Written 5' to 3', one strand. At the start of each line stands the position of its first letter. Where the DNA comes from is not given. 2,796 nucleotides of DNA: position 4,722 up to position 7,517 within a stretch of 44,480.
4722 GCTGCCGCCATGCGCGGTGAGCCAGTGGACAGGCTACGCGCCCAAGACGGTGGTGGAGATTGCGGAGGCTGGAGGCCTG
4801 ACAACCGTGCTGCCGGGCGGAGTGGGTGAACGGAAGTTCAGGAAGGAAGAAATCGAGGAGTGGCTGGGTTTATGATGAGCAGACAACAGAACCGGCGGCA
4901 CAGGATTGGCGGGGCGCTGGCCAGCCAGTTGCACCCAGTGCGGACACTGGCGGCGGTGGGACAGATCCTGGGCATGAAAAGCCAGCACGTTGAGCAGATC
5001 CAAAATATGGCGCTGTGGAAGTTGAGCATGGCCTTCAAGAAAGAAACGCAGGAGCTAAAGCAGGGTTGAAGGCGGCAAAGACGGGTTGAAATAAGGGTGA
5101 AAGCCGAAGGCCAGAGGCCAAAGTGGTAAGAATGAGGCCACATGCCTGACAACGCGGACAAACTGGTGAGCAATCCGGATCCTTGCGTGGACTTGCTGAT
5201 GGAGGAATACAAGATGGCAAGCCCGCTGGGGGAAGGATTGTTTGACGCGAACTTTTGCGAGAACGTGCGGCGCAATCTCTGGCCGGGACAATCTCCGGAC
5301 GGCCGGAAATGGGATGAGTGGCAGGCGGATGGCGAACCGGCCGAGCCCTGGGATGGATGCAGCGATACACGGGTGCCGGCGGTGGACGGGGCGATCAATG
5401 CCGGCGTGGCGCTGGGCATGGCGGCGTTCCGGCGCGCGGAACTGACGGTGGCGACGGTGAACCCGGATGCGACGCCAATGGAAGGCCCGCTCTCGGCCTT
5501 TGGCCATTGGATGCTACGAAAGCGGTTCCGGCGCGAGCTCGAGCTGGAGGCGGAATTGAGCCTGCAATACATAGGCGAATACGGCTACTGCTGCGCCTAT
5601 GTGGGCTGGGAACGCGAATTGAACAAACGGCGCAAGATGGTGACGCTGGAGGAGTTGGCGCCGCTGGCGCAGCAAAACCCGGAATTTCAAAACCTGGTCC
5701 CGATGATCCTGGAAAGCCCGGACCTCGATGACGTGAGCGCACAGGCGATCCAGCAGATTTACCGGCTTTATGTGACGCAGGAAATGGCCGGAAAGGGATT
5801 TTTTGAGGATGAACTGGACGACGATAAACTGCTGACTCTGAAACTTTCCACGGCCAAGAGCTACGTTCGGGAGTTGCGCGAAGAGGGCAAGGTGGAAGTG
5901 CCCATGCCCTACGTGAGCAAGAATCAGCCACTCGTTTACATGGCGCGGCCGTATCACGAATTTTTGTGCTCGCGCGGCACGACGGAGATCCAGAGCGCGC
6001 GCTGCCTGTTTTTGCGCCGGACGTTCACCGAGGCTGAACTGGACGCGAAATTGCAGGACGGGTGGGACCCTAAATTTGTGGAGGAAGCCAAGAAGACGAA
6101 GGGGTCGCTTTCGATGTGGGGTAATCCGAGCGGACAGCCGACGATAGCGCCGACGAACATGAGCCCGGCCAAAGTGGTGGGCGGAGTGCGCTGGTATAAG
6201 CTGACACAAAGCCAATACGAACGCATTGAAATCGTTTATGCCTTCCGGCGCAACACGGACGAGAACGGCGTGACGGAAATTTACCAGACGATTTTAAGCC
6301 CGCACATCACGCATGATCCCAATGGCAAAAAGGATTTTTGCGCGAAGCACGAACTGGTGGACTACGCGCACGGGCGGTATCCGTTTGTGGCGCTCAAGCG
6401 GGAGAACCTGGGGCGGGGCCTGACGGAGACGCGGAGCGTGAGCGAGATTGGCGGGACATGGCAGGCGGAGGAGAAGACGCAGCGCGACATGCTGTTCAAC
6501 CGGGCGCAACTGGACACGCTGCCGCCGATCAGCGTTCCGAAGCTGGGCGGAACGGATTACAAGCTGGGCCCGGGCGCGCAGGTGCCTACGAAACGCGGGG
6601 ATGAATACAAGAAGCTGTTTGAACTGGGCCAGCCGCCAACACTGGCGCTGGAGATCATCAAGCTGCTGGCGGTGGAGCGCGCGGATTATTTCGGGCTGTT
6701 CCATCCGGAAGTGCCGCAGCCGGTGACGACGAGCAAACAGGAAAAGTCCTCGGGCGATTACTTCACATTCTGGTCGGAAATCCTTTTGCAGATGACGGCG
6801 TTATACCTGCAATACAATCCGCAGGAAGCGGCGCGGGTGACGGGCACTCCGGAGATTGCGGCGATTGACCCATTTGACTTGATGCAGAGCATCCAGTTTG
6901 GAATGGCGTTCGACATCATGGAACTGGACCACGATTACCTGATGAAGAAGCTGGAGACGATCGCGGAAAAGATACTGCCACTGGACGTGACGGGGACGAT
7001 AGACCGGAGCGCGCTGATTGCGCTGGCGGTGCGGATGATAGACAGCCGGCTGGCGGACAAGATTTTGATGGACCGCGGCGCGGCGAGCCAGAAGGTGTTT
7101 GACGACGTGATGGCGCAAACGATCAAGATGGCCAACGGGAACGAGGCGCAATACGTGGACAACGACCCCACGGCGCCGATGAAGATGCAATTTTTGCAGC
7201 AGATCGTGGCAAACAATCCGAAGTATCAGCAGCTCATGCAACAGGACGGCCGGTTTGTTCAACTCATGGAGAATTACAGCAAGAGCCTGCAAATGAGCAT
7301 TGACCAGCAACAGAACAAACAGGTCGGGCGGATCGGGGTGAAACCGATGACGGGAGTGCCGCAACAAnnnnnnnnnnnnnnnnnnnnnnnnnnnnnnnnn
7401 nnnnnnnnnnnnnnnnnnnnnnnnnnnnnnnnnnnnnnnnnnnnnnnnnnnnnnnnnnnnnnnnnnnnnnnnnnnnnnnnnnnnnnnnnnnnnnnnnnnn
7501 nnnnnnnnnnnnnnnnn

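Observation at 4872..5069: Free-standing sigma-70 region 4.2 look-alike encoded between the terminase and portal genes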

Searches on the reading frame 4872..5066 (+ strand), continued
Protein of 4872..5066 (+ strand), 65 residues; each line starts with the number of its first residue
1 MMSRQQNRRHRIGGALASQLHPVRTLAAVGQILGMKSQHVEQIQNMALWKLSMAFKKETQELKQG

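Call 40: predict_structure(alignment_id=A1)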
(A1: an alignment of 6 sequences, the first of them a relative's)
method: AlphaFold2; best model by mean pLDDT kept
length: 65 residues; sequences in the alignment: 6
mean_pLDDT: 91.7   pTM: 0.72
mean pLDDT of the five models: 91.7, 83.6, 80.9, 78.4, 75.0
residues with pLDDT >= 90: 50; 70-90: 13; 50-70: 2; < 50: 0
segments of 3 or more residues with pLDDT < 50: none
pLDDT, mean of each block of 10 residues (from residue 1): 84 92 95 97 95 93 82
secondary structure, 60 per line:
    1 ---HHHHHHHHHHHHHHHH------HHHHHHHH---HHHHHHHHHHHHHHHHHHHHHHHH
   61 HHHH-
elements in order: H4-19 H26-33 H37-64
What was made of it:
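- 4881..4928 (+): N-terminal basic helix (residues 4-19; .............). It has no detectable similarity to sigma region 4.1. AF2 helix 4-19 (call 40).
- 4980..5063 (+): Long recognition helix (residues 37-64), predicted to run about 12 residues beyond the equivalent sigma helix. AF2 model with the family alignment: helix 37-64, pLDDT 91.7 (call 40).
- On KH domain: The motif is G-M-K-S. The AF2 model is all-alpha (call 40).
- On Small terminase subunit: It is 65 aa with only an HTH (call 40).
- AF2 with the family alignment gives pLDDT 91.7 and helices 4-19, 26-33 and 37-64 (call 40). The model is all-helical with no beta strands (call 40).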

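Call 43: fold_search(model_id=the predicted structure, library=pdb)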
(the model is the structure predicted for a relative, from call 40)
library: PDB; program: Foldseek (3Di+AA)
matches with E <= 10: 119; with E <= 0.001: 0
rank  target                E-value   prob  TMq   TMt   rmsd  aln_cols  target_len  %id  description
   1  3n97_D                8.2e-01  0.69  0.43  0.55   8.4        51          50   27  RNA polymerase alpha C-terminal domain (E. coli) and sigma region 4 (T. aq. mutant) bound to (UP,-35 element) DNA (released 2011-06-08)
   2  6es3_K                1.1e+00  0.77  0.61  0.56   8.4        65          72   18  Structure of CDX2-DNA(TCG) (released 2018-03-21)
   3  3n97_A                1.3e+00  0.57  0.44  0.54   8.5        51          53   27  RNA polymerase alpha C-terminal domain (E. coli) and sigma region 4 (T. aq. mutant) bound to (UP,-35 element) DNA (released 2011-06-08)
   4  5lty_K                1.6e+00  0.66  0.61  0.57   8.3        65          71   18  Homeobox transcription factor CDX2 bound to methylated DNA (released 2017-05-31)
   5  1ku7_D                1.7e+00  0.44  0.50  0.48  10.0        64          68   25  Crystal Structure of Thermus aquatics RNA Polymerase SigmaA Subunit Region 4 Bound to-35 Element DNA (released 2002-03-29)
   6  5lty_M                1.8e+00  0.63  0.62  0.58   8.3        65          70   18  Homeobox transcription factor CDX2 bound to methylated DNA (released 2017-05-31)
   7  6es2_K                1.8e+00  0.60  0.62  0.58   8.3        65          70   18  Structure of CDX2-DNA(CAA) (released 2018-03-21)
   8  9b8u_C                1.9e+00  0.21  0.37  0.37   8.9        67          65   13  Crystal structure of CRX-Ret4 oligonucleotide complex (released 2024-07-31)
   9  8ii9_D                2.1e+00  0.35  0.51  0.12   7.9        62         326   16  crystal structure of Hyp mutant from Hypoxylon sp. E7406B (released 2024-02-28)
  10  8d5v_D                2.4e+00  0.15  0.35  0.26   9.4        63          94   19  WhiB6 bound to the SigmaAr4-RNAP Beta flap tip chimera (released 2023-06-14)
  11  8igr_B                2.6e+00  0.16  0.34  0.31   5.5        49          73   18  Cryo-EM structure of CII-dependent transcription activation complex (released 2023-05-17)
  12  8hno_A                2.8e+00  0.38  0.52  0.24   9.4        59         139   20  Archaeal transcription factor Wild type (released 2023-09-13)
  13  4rbo_D                2.8e+00  0.11  0.30  0.34   9.3        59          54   12  Crystal structure of a Nanog homeobox (NANOG) from Homo sapiens at 3.30 A resolution (released 2014-10-01)
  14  8cwr_B                3.0e+00  0.33  0.43  0.26   8.4        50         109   26  Complex structure of WhiB3 and the SigmaAr4-RNAP Beta flap tip chimera in space group R3 (released 2023-05-17)
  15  9b8u_B                3.0e+00  0.18  0.38  0.37   8.8        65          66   15  Crystal structure of CRX-Ret4 oligonucleotide complex (released 2024-07-31)
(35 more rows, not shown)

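Call 44: fold_search(model_id=the predicted structure, library=pdb)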
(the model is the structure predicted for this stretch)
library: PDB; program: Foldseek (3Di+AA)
matches with E <= 10: 46; with E <= 0.001: 0
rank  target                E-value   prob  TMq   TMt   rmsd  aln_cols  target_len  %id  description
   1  5uh5_D                2.7e+00  0.80  0.76  0.04   1.2        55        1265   13  Crystal structure of Mycobacterium tuberculosis transcription initiation complex containing 3 nt of RNA (released 2017-04-12)
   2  8cwy_B                3.6e+00  0.30  0.58  0.52   6.0        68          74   20  Accurate computational design of genetically encoded 3D protein crystals (released 2023-11-01)
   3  7o91_C                3.6e+00  0.21  0.48  0.26   4.1        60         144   23  diMn-sulerythrin (released 2021-12-01)
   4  6fbv_D                3.8e+00  0.60  0.74  0.04   1.5        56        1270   12  Single particle cryo em structure of Mycobacterium tuberculosis RNA polymerase in complex with Fidaxomicin (released 2018-02-28)
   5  4cb0_B                4.1e+00  0.33  0.57  0.20   3.0        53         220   26  Crystal structure of CpxAHDC in complex with ATP (hexagonal form) (released 2014-02-12)
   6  6vvt_D                4.3e+00  0.57  0.74  0.05   1.4        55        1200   13  Crystal structure of a Mycobacterium smegmatis transcription initiation complex with Rifampicin-resistant RNA polymera (released 2020-10-21)
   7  8r6r_D                4.3e+00  0.38  0.67  0.04   2.2        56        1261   12  Mycobacterium smegnatis RNA polymerase RP2-like transcription initiation complex with SigmaA, RbpA and open promoter D (released 2024-10-02)
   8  4biy_B                4.3e+00  0.28  0.55  0.20   3.0        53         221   26  Crystal structure of CpxAHDC (monoclinic form 2) (released 2014-02-12)
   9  7zf2_D                4.9e+00  0.57  0.75  0.04   1.3        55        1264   13  Protomeric substructure from an octameric assembly of M. tuberculosis RNA polymerase in complex with sigma-b initiatio (released 2023-02-08)
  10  6jcx_D                4.9e+00  0.54  0.75  0.04   1.4        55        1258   13  Mycobacterium tuberculosis transcription initiation complex with ECF sigma factor sigma H and 6nt RNA (released 2019-05-29)
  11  4biy_D                5.3e+00  0.16  0.53  0.21   4.6        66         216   20  Crystal structure of CpxAHDC (monoclinic form 2) (released 2014-02-12)
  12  7o9c_A                5.3e+00  0.15  0.47  0.26   4.1        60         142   23  diNi-sulerythrin treated by hydrogen perxoide (released 2021-12-01)
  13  5uh7_A                5.6e+00  0.51  0.75  0.40   1.5        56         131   12  Crystal structure of beta'MtbSI of Mycobacterium tuberculosis RNA polymerase (released 2017-04-12)
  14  6ccv_D                6.0e+00  0.47  0.76  0.04   1.3        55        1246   13  Crystal structure of a Mycobacterium smegmatis RNA polymerase transcription initiation complex with inhibitor Rifampic (released 2018-08-15)
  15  5tw1_D                6.0e+00  0.47  0.75  0.04   1.3        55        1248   13  Crystal structure of a Mycobacterium smegmatis transcription initiation complex with RbpA (released 2017-01-18)
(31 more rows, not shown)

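Call 74: search_protein_families(library=phrogs, alignment_id=A1, max_evalue=1)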
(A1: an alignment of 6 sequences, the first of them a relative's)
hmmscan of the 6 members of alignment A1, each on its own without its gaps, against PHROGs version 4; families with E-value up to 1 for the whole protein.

A. member 1, P0001 (65 aa): 0 families

B. families by the number of members that match (of 6 scanned): 7 families
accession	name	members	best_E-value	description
phrog_351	-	2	0.00032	RNA polymerase sigma factor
phrog_20039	-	1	0.028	-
phrog_686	-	1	0.086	HTH DNA binding protein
phrog_31208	-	1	0.15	-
phrog_4239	-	1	0.24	-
phrog_13580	-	1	0.24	-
phrog_25202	-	1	0.49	-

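Call 75: search_protein_families(library=ncbifam, alignment_id=A1, max_evalue=0.1)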
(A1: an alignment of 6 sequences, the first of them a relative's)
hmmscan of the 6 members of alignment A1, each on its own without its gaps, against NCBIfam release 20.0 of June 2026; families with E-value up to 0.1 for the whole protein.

A. member 1, P0001 (65 aa): 4 families
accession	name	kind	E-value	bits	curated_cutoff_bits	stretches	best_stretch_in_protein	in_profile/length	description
NF005693.0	PRK07500.1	equivalog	0.0026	17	315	1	24-63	246-285/289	RNA polymerase factor sigma-32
NF005809.0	PRK07670.1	equivalog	0.013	15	326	1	25-59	220-254/255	FliA/WhiG family RNA polymerase sigma factor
NF004207.0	PRK05657.1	equivalog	0.05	12.9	394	1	22-59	284-321/329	RNA polymerase sigma factor RpoS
TIGR02394.1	rpoS_proteo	equivalog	0.063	12.8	378.7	1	21-59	240-278/285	RNA polymerase sigma factor RpoS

B. families by the number of members that match (of 6 scanned): 30 families (the first 25 are shown)
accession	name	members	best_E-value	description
NF004471.0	PRK05803.1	3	0.0001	RNA polymerase sporulation sigma factor SigK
NF005693.0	PRK07500.1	3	0.0012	RNA polymerase factor sigma-32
NF005809.0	PRK07670.1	3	0.0037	FliA/WhiG family RNA polymerase sigma factor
TIGR02394.1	rpoS_proteo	3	0.02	RNA polymerase sigma factor RpoS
NF004207.0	PRK05657.1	3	0.046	RNA polymerase sigma factor RpoS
TIGR02479.1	FliA_WhiG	2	0.00037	FliA/WhiG family RNA polymerase sigma factor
NF005920.0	PRK07921.1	2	0.0012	RNA polymerase sigma factor SigB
TIGR02937.1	sigma70-ECF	2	0.0014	sigma-70 family RNA polymerase sigma factor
NF005143.0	PRK06596.1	2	0.002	RNA polymerase factor sigma-32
TIGR02392.1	rpoH_proteo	2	0.0097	RNA polymerase sigma factor RpoH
NF005413.0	PRK06986.1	2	0.018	RNA polymerase sigma factor FliA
NF004572.0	PRK05911.1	2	0.082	RNA polymerase sigma factor sigma-28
TIGR02846.1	spore_sigmaK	1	0.00023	RNA polymerase sporulation sigma factor SigK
TIGR02393.1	RpoD_Cterm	1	0.00076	RNA polymerase sigma factor RpoD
NF006666.0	PRK09210.1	1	0.00077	RNA polymerase sigma factor RpoD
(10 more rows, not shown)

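Call 78: fold_search(model_id=the predicted structure, library=viral)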
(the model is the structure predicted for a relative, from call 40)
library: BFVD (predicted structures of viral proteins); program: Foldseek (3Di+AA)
matches with E <= 10: 140; with E <= 0.001: 0
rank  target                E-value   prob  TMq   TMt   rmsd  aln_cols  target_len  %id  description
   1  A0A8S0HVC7            1.1e+00  0.21  0.35  0.21  10.5        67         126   13  (no name in the UniProt tables at hand)
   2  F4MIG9                1.8e+00  0.41  0.52  0.27   8.9        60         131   20  Gp24 [Propionibacterium phage PAD20]
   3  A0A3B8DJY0            1.9e+00  0.57  0.61  0.54   8.1        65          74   17  RNA polymerase sigma-70 region 4 domain-containing protein [Enterococcus phage EfV12-phi1]
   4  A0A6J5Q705            2.0e+00  0.21  0.34  0.28   8.4        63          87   21  Uncharacterized protein [uncultured Caudovirales phage]
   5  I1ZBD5                2.0e+00  0.21  0.38  0.09   9.3        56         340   20  (no name in the UniProt tables at hand)
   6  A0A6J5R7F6            2.3e+00  0.21  0.36  0.30   8.0        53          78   21  RNA polymerase sigma-70 region 4 [uncultured Caudovirales phage]
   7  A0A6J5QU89            2.3e+00  0.21  0.27  0.14   5.7        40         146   25  Uncharacterized protein [uncultured Caudovirales phage]
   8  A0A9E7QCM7            2.3e+00  0.20  0.34  0.22   8.3        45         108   18  Uncharacterized protein [Gordonia phage Aleemily]
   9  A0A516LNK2            2.3e+00  0.15  0.30  0.30   8.4        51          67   20  (no name in the UniProt tables at hand)
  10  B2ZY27                2.3e+00  0.12  0.29  0.09   9.1        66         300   18  Uncharacterized protein [Ralstonia phage phiRSL1]
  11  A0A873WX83            2.8e+00  0.21  0.25  0.16   2.9        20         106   40  (no name in the UniProt tables at hand)
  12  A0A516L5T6            3.1e+00  0.18  0.44  0.40   9.7        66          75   21  (no name in the UniProt tables at hand)
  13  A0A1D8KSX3            3.1e+00  0.14  0.37  0.41   8.9        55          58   14  Uncharacterized protein [Synechococcus phage S-WAM2]
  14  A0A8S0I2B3            3.3e+00  0.15  0.39  0.43   9.1        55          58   20  (no name in the UniProt tables at hand)
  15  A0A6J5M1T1            3.6e+00  0.21  0.33  0.20   6.6        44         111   14  HTH_Hin_like domain containing protein [uncultured Caudovirales phage]
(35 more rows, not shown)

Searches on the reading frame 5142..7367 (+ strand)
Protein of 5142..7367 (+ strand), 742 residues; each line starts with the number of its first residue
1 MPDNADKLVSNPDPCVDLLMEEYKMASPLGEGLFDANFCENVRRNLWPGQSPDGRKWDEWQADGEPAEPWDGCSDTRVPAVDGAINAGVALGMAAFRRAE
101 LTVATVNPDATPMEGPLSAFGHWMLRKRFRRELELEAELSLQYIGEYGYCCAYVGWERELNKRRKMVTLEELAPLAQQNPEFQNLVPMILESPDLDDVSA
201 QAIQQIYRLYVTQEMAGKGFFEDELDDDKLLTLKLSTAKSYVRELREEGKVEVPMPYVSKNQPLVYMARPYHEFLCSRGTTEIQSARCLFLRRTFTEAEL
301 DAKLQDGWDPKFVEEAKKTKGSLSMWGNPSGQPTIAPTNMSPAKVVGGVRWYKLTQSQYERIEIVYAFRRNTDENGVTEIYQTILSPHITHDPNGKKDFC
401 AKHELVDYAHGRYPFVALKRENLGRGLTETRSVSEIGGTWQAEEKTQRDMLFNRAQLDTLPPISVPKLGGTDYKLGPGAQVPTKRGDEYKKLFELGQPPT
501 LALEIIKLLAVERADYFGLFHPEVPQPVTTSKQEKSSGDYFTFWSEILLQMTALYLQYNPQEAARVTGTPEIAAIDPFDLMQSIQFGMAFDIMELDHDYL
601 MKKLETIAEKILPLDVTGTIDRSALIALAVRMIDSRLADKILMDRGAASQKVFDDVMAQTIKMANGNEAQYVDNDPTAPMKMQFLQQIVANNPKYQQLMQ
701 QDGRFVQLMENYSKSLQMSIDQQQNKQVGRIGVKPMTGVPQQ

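Call 3: search_protein_families(library=pfam, proteins=[window:5142-7367:+], max_evalue=10)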
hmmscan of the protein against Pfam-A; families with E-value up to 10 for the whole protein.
window:5142-7367:+ (742 aa): 3 families
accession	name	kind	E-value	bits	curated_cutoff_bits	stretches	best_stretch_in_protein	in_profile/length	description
PF23195.1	UBQLN1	-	0.16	12.1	27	1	682-723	18-58/70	Ubiquilin-1-like domain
PF09280.16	XPC-binding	-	0.3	11.2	26.4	1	683-711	26-55/57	XPC-binding domain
PF06133.16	Com_YlbF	-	0.39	11.7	23.9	1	648-720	33-104/105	Control of competence regulator ComK, YlbF/YmcA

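Call 4: search_protein_families(library=phrogs, proteins=[window:5142-7367:+], max_evalue=1)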
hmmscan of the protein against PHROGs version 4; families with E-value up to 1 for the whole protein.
window:5142-7367:+ (742 aa): 0 families

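Call 10: find_related_loci(query=window:5142-7367:+, collection=viral_contigs, flank=6000)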
Query window:5142-7367:+ (742 aa) in viral_contigs; peptide patterns used: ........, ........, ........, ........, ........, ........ (x = any residue, [..] = any of these).
2 stretches matched a pattern; 2 encode a relative of the query (tblastn E <= 1e-3); 2 distinct loci.
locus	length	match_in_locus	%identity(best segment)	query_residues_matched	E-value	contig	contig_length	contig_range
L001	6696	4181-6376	53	1-736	0e+0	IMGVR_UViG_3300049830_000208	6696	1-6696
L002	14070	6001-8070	33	2-735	2e-117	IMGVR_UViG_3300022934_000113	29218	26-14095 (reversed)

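Call 56: find_related_loci(query=A3, collection=genome_contigs, flank=6000)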
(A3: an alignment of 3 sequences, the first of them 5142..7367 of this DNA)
Query A3 (742 aa) in genome_contigs; peptide patterns used: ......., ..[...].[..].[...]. (x = any residue, [..] = any of these).
325 stretches matched a pattern; 1 encode a relative of the query (tblastn E <= 1e-3); 1 distinct loci.
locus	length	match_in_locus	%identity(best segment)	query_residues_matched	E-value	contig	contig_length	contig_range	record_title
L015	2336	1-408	51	604-738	2e-34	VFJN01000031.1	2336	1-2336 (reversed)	MAG: Actinomycetota bacterium isolate Bin_57_4 c_000002334429, whole genome shotgun sequence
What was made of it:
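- Tried and rejected: The genome_contigs scan with the portal alignment returned one 2.3-kb MAG fragment labelled Actinomycetota, which gives no usable host assignment (call 56).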

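Call 57: find_related_loci(query=A3, collection=viral_contigs, flank=5000)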
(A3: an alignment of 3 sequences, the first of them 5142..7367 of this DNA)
Query A3 (742 aa) in viral_contigs; peptide patterns used: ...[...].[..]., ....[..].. (x = any residue, [..] = any of these).
91 stretches matched a pattern; 12 encode a relative of the query (tblastn E <= 1e-3); 11 distinct loci.
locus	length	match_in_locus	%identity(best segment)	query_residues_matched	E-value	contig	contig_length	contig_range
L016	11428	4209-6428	78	3-741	0e+0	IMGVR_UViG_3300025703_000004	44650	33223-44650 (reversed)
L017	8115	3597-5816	78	3-741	0e+0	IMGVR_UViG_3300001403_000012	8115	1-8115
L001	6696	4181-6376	53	1-736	0e+0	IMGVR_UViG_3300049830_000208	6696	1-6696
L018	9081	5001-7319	50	1-736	0e+0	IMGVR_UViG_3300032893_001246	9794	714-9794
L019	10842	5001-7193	51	3-736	0e+0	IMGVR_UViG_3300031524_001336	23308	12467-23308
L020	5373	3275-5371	50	1-685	0e+0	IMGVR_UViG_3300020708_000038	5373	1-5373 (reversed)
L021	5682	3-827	74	472-742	3e-131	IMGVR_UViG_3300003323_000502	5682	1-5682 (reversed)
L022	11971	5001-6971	34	40-740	1e-123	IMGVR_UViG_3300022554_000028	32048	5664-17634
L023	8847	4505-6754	29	3-735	2e-81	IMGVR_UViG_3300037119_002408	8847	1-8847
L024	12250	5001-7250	29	3-735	8e-81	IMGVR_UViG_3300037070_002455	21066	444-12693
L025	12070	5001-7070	33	2-735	1e-116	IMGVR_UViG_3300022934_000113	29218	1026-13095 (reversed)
